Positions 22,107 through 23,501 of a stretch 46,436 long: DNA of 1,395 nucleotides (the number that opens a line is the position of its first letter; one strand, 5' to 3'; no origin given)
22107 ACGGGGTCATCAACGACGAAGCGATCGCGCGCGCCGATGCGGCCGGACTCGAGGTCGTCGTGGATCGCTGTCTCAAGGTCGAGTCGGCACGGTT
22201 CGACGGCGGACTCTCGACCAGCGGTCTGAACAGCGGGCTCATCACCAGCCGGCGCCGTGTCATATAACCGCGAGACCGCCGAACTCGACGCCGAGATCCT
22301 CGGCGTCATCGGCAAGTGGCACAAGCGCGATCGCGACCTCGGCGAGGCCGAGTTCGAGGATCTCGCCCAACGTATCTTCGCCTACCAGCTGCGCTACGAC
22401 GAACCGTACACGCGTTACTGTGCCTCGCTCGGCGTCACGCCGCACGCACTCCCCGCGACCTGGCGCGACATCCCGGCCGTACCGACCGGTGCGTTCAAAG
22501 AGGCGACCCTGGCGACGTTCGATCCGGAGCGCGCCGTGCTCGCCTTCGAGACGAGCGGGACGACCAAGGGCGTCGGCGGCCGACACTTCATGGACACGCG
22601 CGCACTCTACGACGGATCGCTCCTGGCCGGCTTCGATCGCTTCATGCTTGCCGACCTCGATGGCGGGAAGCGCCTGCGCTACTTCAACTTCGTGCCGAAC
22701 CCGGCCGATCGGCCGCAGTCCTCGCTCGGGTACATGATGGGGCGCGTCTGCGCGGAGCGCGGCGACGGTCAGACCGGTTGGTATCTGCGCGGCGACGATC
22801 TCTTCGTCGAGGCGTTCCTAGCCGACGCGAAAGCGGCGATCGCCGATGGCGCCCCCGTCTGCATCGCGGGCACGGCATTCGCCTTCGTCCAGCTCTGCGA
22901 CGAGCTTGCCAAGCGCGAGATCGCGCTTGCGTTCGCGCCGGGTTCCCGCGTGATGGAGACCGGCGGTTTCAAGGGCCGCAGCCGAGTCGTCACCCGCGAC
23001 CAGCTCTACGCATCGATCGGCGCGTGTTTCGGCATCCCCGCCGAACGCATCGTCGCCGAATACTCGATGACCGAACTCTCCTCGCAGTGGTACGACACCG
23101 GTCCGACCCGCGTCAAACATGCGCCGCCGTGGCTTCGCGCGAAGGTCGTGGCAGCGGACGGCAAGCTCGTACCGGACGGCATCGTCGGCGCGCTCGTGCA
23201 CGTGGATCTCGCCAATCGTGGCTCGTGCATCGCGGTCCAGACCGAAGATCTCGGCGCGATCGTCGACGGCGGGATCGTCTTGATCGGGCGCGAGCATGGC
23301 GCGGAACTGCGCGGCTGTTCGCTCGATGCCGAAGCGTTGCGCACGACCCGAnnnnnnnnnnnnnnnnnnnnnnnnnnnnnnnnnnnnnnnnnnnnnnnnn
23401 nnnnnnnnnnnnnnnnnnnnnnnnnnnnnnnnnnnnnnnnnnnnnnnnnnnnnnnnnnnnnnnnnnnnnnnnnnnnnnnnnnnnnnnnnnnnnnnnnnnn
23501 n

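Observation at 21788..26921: Five-gene translationally coupled LuxE/LuxC-type operon without luciferase: candidate carboxylate to aldehyde to amine module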

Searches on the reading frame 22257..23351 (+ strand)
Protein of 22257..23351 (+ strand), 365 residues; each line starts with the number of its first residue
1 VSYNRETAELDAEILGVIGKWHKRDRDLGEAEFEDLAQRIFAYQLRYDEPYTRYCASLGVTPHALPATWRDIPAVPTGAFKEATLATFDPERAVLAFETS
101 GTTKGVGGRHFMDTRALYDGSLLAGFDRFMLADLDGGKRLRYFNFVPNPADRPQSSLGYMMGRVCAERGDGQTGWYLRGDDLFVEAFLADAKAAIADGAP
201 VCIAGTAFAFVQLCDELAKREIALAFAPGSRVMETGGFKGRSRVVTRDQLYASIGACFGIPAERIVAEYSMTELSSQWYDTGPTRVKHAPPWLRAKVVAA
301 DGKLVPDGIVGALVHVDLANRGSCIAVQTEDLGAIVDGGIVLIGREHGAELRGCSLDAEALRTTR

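Call 3: search_protein_families(library=pfam, proteins=[window:22257-23351:+], max_evalue=0.01)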
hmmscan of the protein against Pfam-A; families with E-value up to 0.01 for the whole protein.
window:22257-23351:+ (365 aa): 1 family
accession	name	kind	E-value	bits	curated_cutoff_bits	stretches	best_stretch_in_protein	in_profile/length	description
PF04443.18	LuxE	-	1.6e-12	47.5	24.9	1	45-356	50-384/391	Acyl-protein synthetase, LuxE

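Call 4: search_protein_families(library=ncbifam, proteins=[window:22257-23351:+], max_evalue=0.01)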
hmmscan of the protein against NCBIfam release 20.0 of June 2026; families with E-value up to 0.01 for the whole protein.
window:22257-23351:+ (365 aa): 1 family
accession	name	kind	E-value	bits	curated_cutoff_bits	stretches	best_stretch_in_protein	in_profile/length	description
NF052244.1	LCFA_lig_LuxE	equivalog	3.3e-12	46.1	550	1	34-336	34-331/367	long-chain-fatty-acid--protein ligase LuxE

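Call 18: search_solved_structures(query=window:22257-23351:+, max_evalue=0.01, show_alignments=2)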
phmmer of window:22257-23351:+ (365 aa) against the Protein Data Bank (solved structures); distinct sequences matched with E-value up to 0.01: 1.
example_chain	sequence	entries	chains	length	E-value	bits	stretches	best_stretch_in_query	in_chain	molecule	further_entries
7xc6_E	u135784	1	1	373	1e-14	57.6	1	37-335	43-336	LuxE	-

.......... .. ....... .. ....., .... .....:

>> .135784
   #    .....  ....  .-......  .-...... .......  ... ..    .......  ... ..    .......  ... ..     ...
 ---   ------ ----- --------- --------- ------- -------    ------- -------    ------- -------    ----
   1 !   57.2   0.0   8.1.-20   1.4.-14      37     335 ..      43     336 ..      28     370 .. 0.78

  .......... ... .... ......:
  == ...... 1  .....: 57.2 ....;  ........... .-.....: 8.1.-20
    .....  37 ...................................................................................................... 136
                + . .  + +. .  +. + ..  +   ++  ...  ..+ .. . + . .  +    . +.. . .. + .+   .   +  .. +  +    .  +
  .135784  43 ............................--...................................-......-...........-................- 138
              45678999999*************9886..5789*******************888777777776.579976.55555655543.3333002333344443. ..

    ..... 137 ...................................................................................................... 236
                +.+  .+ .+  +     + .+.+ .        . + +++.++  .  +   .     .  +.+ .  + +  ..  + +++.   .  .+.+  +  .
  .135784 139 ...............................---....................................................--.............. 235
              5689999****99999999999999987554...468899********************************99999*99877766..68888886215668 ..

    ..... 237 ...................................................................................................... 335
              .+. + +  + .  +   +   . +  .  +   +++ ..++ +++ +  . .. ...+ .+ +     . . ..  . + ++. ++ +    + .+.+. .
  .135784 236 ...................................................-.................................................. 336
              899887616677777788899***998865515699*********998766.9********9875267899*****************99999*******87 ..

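Call 82: search_dna_similar(query=window:22257-23351:+, collection=plasmids, mode=protein, max_evalue=0.00001, max_rows=25)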
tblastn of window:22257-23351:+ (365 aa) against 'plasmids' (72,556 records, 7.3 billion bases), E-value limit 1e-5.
Records with a match: 27; places in all: 27; records where one place covers at least 80% of the query: 27.
Best place of each record, by identity: <60% 27.
By first word of the organism name: Pantoea 13; Azospirillum 9; Priestia 1; Niallia 1; Lactiplantibacillus 1; Levilactobacillus 1; Pseudomonas 1.
By predicted mobility (MOB-suite, as given by PLSDB): non-mobilizable 23; mobilizable 3; conjugative 1.
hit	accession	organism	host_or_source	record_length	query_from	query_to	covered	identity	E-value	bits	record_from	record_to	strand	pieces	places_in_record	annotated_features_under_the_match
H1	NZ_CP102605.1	Pantoea sp. SOD02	cell culture,urban freshwater stream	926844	2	361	99%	37.6%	2e-61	219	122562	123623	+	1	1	long-chain fatty acid--CoA ligase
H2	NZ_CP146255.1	Pantoea dispersa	Nicotiana tabacum L.,Cell ...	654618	11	361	96%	37.6%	7e-59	213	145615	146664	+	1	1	long-chain fatty acid--CoA ligase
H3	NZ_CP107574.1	Pantoea dispersa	Spermacoce stricta,Pure ...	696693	11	361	96%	37.6%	4e-54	199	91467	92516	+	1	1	long-chain fatty acid--CoA ligase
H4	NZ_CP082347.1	Pantoea dispersa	water,drinking water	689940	11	361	96%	37.6%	5e-54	198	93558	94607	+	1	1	long-chain fatty acid--CoA ligase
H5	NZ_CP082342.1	Pantoea dispersa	Canis lupus familiaris,Skin swab,Paw ...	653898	11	361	96%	37.6%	1e-53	197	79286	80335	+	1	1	long-chain fatty acid--CoA ligase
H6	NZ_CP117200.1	Pantoea sp. SS70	Solanum tuberosum L.,cell culture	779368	11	361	96%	37.5%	5e-59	213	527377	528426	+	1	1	long-chain fatty acid--CoA ligase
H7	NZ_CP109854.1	Pantoea dispersa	Bidens alba,Pure isolate,rhizosphere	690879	11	361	96%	37.4%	5e-54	198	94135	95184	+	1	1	long-chain fatty acid--CoA ligase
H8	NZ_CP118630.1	Pantoea dispersa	Pure isolate,soil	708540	11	361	96%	37.4%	5e-54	198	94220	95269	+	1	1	long-chain fatty acid--CoA ligase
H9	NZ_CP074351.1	Pantoea dispersa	tissue sample,leaves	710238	11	361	96%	37.4%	2e-53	197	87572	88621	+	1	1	long-chain fatty acid--CoA ligase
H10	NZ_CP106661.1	Pantoea dispersa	Philodendron erubescens,Pure ...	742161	11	361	96%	37.4%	2e-53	196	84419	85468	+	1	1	long-chain fatty acid--CoA ligase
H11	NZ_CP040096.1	Pantoea sp. SO10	whole organism,soil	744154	11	361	96%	37.2%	9e-59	212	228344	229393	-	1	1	long-chain fatty acid--CoA ligase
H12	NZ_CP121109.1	Pantoea sp. X85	metagenomic assembly,rabbit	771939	11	361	96%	37.2%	3e-58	210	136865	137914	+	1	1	long-chain fatty acid--CoA ligase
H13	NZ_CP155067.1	Pantoea sp. BRR-3P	single cell,Elaeagnus umbellata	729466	7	359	97%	36.7%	4e-57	207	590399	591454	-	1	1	long-chain fatty acid--CoA ligase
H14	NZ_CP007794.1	Azospirillum argentinense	Triticum aestivum L.,Root,wheat ...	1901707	30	359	90%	38.6%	1e-60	218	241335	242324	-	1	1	record has no annotation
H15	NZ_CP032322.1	Azospirillum argentinense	soil sample,Agricultural field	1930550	30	359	90%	38.6%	2e-60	217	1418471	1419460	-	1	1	record has no annotation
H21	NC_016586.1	Azospirillum lipoferum 4B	-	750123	33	359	90%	37.3%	9e-55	201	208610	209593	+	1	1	long-chain fatty acid--CoA ligase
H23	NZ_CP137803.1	Priestia megaterium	Bacillus megaterium assembly,Arshan ...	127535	29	365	92%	33.9%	5e-59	213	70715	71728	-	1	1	long-chain fatty acid--CoA ligase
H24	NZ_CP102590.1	Niallia taxi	-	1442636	13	361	96%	32.4%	4e-50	187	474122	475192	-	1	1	none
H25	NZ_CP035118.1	Lactiplantibacillus plantarum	cell culture,food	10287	5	361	98%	30.1%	2e-47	179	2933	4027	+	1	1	acyl-CoA synthetase | solute carrier family 23 protein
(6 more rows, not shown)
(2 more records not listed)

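Call 83: search_dna_similar(query=window:22257-23351:+, collection=phages, mode=protein, max_evalue=0.001, max_rows=15)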
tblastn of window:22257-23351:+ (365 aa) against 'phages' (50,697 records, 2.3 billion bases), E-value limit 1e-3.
No match.

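Call 84: get_annotated_region(hit=H1, flank=8000)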
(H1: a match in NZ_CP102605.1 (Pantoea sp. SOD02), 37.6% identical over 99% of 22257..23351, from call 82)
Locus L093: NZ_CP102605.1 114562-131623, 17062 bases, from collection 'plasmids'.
description: Pantoea sp. SOD02 plasmid pSOD02, complete sequence
organism: Pantoea sp. SOD02 (NCBI taxid 2970818)
taxonomy: Bacteria; Pseudomonadota; Gammaproteobacteria; Enterobacterales; Erwiniaceae; Pantoea; Pantoea sp. SOD02
host: -; source: cell culture,urban freshwater stream; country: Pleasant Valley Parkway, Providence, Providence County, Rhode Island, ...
typing (MOB-suite, as given by PLSDB): non-mobilizable; replicon rep_cluster_1232
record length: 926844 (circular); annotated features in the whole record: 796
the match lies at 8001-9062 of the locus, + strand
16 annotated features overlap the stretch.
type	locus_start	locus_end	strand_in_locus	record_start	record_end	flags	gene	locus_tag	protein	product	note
CDS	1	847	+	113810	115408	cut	-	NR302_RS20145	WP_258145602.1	ABC transporter substrate-binding protein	-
CDS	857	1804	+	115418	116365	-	-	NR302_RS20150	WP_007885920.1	ABC transporter permease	GO:0055085 - transmembrane transport [Evidence IEA]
CDS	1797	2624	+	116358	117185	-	-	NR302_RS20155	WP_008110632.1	ABC transporter permease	-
CDS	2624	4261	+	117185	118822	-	-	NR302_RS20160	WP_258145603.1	ABC transporter ATP-binding protein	-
CDS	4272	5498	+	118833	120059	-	-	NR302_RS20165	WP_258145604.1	M20/M25/M40 family metallo-hydrolase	-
CDS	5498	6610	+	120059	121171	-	-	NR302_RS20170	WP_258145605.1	Xaa-Pro peptidase family protein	GO:0006508 - proteolysis [Evidence IEA]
CDS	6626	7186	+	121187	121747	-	ddpX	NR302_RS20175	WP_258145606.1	D-alanyl-D-alanine dipeptidase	GO:0006508 - proteolysis [Evidence IEA]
CDS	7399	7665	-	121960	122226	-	-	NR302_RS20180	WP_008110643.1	DksA/TraR family C4-type zinc finger protein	-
CDS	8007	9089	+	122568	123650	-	-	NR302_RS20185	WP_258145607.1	long-chain fatty acid--CoA ligase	-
CDS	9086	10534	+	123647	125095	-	-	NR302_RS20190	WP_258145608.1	acyl-CoA reductase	GO:0008218 - bioluminescence [Evidence IEA]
CDS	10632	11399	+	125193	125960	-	-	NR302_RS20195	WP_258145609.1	SDR family oxidoreductase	-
CDS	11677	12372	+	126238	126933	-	-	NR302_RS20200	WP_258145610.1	hypothetical protein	-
CDS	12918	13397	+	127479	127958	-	tssD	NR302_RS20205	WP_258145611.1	type VI secretion system tube protein TssD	-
CDS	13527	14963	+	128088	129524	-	-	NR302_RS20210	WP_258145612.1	protein kinase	GO:0006468 - protein phosphorylation [Evidence IEA]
CDS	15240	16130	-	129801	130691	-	malG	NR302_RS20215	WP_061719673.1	maltose ABC transporter permease MalG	GO:0055085 - transmembrane transport [Evidence IEA]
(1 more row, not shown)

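Call 85: get_annotated_region(hit=H25, flank=6000)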
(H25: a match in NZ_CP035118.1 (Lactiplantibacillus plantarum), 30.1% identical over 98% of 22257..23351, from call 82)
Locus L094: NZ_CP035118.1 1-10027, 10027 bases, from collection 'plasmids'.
description: Lactiplantibacillus plantarum strain SRCM103295 plasmid unnamed5
organism: Lactiplantibacillus plantarum (NCBI taxid 1590)
taxonomy: Bacteria; Bacillota; Bacilli; Lactobacillales; Lactobacillaceae; Lactiplantibacillus; Lactiplantibacillus plantarum
host: -; source: cell culture,food; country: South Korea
typing (MOB-suite, as given by PLSDB): non-mobilizable; replicon rep_cluster_1244
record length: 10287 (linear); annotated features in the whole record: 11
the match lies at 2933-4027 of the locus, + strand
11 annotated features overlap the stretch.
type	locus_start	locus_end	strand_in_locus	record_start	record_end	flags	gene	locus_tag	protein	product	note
CDS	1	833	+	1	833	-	-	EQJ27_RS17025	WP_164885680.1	replication initiation protein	GO:0006270 - DNA replication initiation [Evidence IEA]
CDS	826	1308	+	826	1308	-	-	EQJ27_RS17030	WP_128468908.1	DUF536 domain-containing protein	-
CDS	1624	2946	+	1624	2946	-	-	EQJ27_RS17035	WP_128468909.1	solute carrier family 23 protein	GO:0055085 - transmembrane transport [Evidence IEA]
CDS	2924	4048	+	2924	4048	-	-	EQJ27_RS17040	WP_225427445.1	acyl-CoA synthetase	-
CDS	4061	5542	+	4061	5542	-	-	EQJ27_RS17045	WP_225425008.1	acyl-CoA reductase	GO:0008218 - bioluminescence [Evidence IEA]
CDS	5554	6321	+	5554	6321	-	-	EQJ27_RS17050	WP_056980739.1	SDR family oxidoreductase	-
CDS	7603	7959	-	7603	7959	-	-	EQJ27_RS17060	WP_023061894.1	type II toxin-antitoxin system YafQ family toxin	-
CDS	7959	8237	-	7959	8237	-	-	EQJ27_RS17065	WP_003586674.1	type II toxin-antitoxin system prevent-host-death family antitoxin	GO:0008219 - cell death [Evidence IEA]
CDS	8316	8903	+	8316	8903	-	-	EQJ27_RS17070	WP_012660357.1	site-specific integrase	-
CDS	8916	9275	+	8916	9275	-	-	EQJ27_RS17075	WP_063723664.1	hypothetical protein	-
CDS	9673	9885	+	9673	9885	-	-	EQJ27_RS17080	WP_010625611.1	hypothetical protein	-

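Call 86: get_annotated_region(hit=H21, flank=7000)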
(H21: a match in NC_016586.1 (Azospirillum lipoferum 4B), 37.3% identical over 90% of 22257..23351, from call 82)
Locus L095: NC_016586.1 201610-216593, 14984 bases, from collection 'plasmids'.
description: Azospirillum lipoferum 4B plasmid AZO_p2, complete sequence
organism: Azospirillum lipoferum 4B (NCBI taxid 862719)
taxonomy: Bacteria; Pseudomonadota; Alphaproteobacteria; Rhodospirillales; Azospirillaceae; Azospirillum; Azospirillum lipoferum; Azospirillum lipoferum 4B
host: -; source: -; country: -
typing (MOB-suite, as given by PLSDB): conjugative; replicon rep_cluster_67; relaxase MOBP; mating-pair formation MPF_T
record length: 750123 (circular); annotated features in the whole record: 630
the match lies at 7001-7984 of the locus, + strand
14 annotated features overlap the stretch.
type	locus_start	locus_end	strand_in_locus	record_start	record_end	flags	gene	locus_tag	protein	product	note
CDS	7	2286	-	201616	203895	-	-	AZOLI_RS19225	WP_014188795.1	EAL domain-containing protein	-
CDS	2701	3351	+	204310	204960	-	-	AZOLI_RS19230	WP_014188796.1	DedA family protein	GO:0055085 - transmembrane transport [Evidence IEA]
CDS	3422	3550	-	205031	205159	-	-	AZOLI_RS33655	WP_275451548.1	hypothetical protein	-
CDS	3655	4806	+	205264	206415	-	-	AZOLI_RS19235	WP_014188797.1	ISAs1-like element ISAli14 family transposase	GO:0006313 - DNA transposition [Evidence IEA]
CDS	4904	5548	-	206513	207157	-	-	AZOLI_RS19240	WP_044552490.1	NADPH-dependent F420 reductase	-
CDS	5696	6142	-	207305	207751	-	-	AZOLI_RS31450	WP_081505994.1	Rrf2 family transcriptional regulator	-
CDS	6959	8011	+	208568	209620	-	-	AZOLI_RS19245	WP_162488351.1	long-chain fatty acid--CoA ligase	-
CDS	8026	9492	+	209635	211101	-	-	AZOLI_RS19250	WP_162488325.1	acyl-CoA reductase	GO:0008218 - bioluminescence [Evidence IEA]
CDS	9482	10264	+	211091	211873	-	-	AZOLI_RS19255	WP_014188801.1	ABC transporter ATP-binding protein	-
CDS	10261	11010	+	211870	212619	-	-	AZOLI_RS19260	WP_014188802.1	ABC transporter permease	-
CDS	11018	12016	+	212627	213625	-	-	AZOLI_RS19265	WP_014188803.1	ABC transporter substrate-binding protein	-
CDS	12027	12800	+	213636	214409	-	-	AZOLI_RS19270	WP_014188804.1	3-oxoacyl-ACP reductase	-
CDS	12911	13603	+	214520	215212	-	gph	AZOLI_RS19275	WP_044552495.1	phosphoglycolate phosphatase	GO:0043094 - cellular metabolic compound salvage [Evidence IEA]; GO:0008152 - metabolic process [Evidence IEA]; ...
CDS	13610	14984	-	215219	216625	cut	-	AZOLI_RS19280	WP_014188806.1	L-serine ammonia-lyase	GO:0009063 - amino acid catabolic process [Evidence IEA]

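Call 87: get_annotated_region(hit=H23, flank=7000)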
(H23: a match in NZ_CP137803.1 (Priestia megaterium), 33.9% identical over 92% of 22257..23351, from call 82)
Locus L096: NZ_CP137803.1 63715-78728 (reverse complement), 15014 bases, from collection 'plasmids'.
description: Priestia megaterium strain Y18-01 plasmid unnamed3, complete sequence
organism: Priestia megaterium (NCBI taxid 1404)
taxonomy: Bacteria; Bacillota; Bacilli; Bacillales; Bacillaceae; Priestia; Priestia megaterium
host: -; source: Bacillus megaterium assembly,Arshan water; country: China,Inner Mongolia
typing (MOB-suite, as given by PLSDB): non-mobilizable; replicon rep_cluster_385
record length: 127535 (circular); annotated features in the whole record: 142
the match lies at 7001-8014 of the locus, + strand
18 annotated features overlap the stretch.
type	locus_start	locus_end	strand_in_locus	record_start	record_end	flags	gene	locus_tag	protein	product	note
CDS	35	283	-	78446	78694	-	-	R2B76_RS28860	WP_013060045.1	spore coat protein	-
CDS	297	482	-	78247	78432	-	-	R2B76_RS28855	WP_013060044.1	hypothetical protein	-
CDS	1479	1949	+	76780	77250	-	-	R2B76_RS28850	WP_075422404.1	DinB family protein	-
CDS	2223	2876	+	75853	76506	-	-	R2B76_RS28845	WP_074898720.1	hypothetical protein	-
CDS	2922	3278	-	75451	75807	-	-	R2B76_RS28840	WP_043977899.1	hypothetical protein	-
CDS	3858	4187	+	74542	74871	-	-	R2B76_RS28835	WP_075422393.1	multidrug efflux SMR transporter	-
CDS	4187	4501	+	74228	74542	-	-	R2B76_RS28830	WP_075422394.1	multidrug efflux SMR transporter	-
CDS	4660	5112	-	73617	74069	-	-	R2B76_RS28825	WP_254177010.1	CBO0543 family protein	-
CDS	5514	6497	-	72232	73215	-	guaC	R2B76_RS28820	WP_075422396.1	GMP reductase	GO:0015950 - purine nucleotide interconversion [Evidence IEA]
CDS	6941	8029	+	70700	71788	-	-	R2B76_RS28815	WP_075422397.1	long-chain fatty acid--CoA ligase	-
CDS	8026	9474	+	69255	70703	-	-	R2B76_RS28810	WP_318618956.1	acyl-CoA reductase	GO:0008218 - bioluminescence [Evidence IEA]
CDS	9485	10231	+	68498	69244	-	-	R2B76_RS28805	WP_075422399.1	ABC transporter ATP-binding protein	-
CDS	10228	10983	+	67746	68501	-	-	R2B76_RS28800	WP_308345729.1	ABC transporter permease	-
CDS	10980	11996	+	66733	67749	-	-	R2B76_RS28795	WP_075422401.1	ABC transporter substrate-binding protein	-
CDS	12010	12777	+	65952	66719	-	-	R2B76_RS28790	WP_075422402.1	3-oxoacyl-ACP reductase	-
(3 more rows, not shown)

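Call 88: get_annotated_region(hit=H24, flank=7000)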
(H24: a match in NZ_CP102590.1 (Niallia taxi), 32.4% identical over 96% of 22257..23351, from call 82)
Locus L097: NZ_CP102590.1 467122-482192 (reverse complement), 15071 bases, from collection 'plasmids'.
description: Niallia taxi strain NBC_Nia plasmid pMEGANia, complete sequence
organism: Niallia taxi (NCBI taxid 2499688)
taxonomy: Bacteria; Bacillota; Bacilli; Bacillales; Bacillaceae; Niallia; Niallia taxi
host: -; source: -; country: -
typing (MOB-suite, as given by PLSDB): non-mobilizable
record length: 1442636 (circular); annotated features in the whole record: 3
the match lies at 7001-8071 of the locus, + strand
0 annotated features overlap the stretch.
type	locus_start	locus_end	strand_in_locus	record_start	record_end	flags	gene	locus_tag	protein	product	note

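Call 89: search_protein_families(library=pfam, proteins=[L095:11018-12016:+, L095:10261-11010:+, L095:12027-12800:+, L096:10980-11996:+, L094:1624-2946:+, L094:5554-6321:+, L093:10632-11399:+, L093:11677-12372:+], max_evalue=0.001)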
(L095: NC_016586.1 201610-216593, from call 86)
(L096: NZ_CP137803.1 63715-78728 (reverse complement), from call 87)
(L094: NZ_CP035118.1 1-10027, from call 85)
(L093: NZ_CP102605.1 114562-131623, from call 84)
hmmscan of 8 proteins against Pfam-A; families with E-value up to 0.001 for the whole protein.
L095:11018-12016:+ (332 aa): 4 families
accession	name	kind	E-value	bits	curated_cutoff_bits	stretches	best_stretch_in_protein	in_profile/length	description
PF09084.16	NMT1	-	6.9e-47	160.6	20.5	1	44-254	3-216/216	NMT1/THI5 like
PF16868.10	NMT1_3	-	2.8e-09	37.5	27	1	71-187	40-166/289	NMT1-like family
PF12974.12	Phosphonate-bd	-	4.6e-09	36.4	27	1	61-243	28-219/242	ABC transporter, phosphonate, periplasmic substrate-binding protein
PF13379.11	NMT1_2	-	3.8e-05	24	24.7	1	41-258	14-248/252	NMT1-like family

L095:10261-11010:+ (249 aa): 1 family
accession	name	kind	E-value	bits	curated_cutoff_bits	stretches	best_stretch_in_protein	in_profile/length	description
PF00528.27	BPD_transp_1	-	7.2e-28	98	26.4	1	73-242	5-178/184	Binding-protein-dependent transport system inner membrane component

L095:12027-12800:+ (257 aa): 4 families
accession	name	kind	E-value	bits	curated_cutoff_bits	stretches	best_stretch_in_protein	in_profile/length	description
PF13561.12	adh_short_C2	-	1.2e-62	212.1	27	1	12-252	1-235/236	Enoyl-(Acyl carrier protein) reductase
PF00106.31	adh_short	-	1.1e-44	152.6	26.6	1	6-204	1-191/195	short chain dehydrogenase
PF08659.16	KR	-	6e-05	23.5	22.6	1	8-92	3-90/180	KR domain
PF23441.1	SDR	-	0.00075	19.4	27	0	127-253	129-256/258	SDR-like rossmann domain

L096:10980-11996:+ (338 aa): 4 families
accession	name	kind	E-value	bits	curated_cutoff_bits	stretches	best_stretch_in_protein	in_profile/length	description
PF09084.16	NMT1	-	5.8e-52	177.2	20.5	1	51-261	3-216/216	NMT1/THI5 like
PF13379.11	NMT1_2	-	5.8e-16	59.5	24.7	1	48-266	14-249/252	NMT1-like family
PF16868.10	NMT1_3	-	2.8e-13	50.6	27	1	65-208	27-179/289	NMT1-like family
PF12974.12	Phosphonate-bd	-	2.8e-13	50.3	27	1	68-271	28-232/242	ABC transporter, phosphonate, periplasmic substrate-binding protein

L094:1624-2946:+ (440 aa): 1 family
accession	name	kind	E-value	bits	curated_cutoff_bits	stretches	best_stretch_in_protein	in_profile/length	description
PF00860.26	Xan_ur_permease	-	6.3e-72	242.9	27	1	19-392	1-386/389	Permease family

L094:5554-6321:+ (255 aa): 4 families
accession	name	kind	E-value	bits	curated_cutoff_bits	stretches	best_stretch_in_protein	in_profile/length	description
PF13561.12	adh_short_C2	-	6.6e-55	186.7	27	1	14-252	5-235/236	Enoyl-(Acyl carrier protein) reductase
PF00106.31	adh_short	-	3.8e-46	157.5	26.6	1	6-204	1-191/195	short chain dehydrogenase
PF08659.16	KR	-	3.6e-07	30.7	22.6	1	8-92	3-90/180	KR domain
PF23441.1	SDR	-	3.4e-05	23.8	27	1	122-253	124-256/258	SDR-like rossmann domain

L093:10632-11399:+ (255 aa): 4 families
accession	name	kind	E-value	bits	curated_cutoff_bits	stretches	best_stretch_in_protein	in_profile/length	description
PF13561.12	adh_short_C2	-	5.4e-60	203.3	27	1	12-252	1-235/236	Enoyl-(Acyl carrier protein) reductase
PF00106.31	adh_short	-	8.3e-47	159.6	26.6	1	6-206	1-193/195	short chain dehydrogenase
PF08659.16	KR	-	3.9e-08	33.8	22.6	1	7-92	2-90/180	KR domain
PF23441.1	SDR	-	1.3e-05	25.2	27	1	2-253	4-256/258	SDR-like rossmann domain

L093:11677-12372:+ (231 aa): 0 families
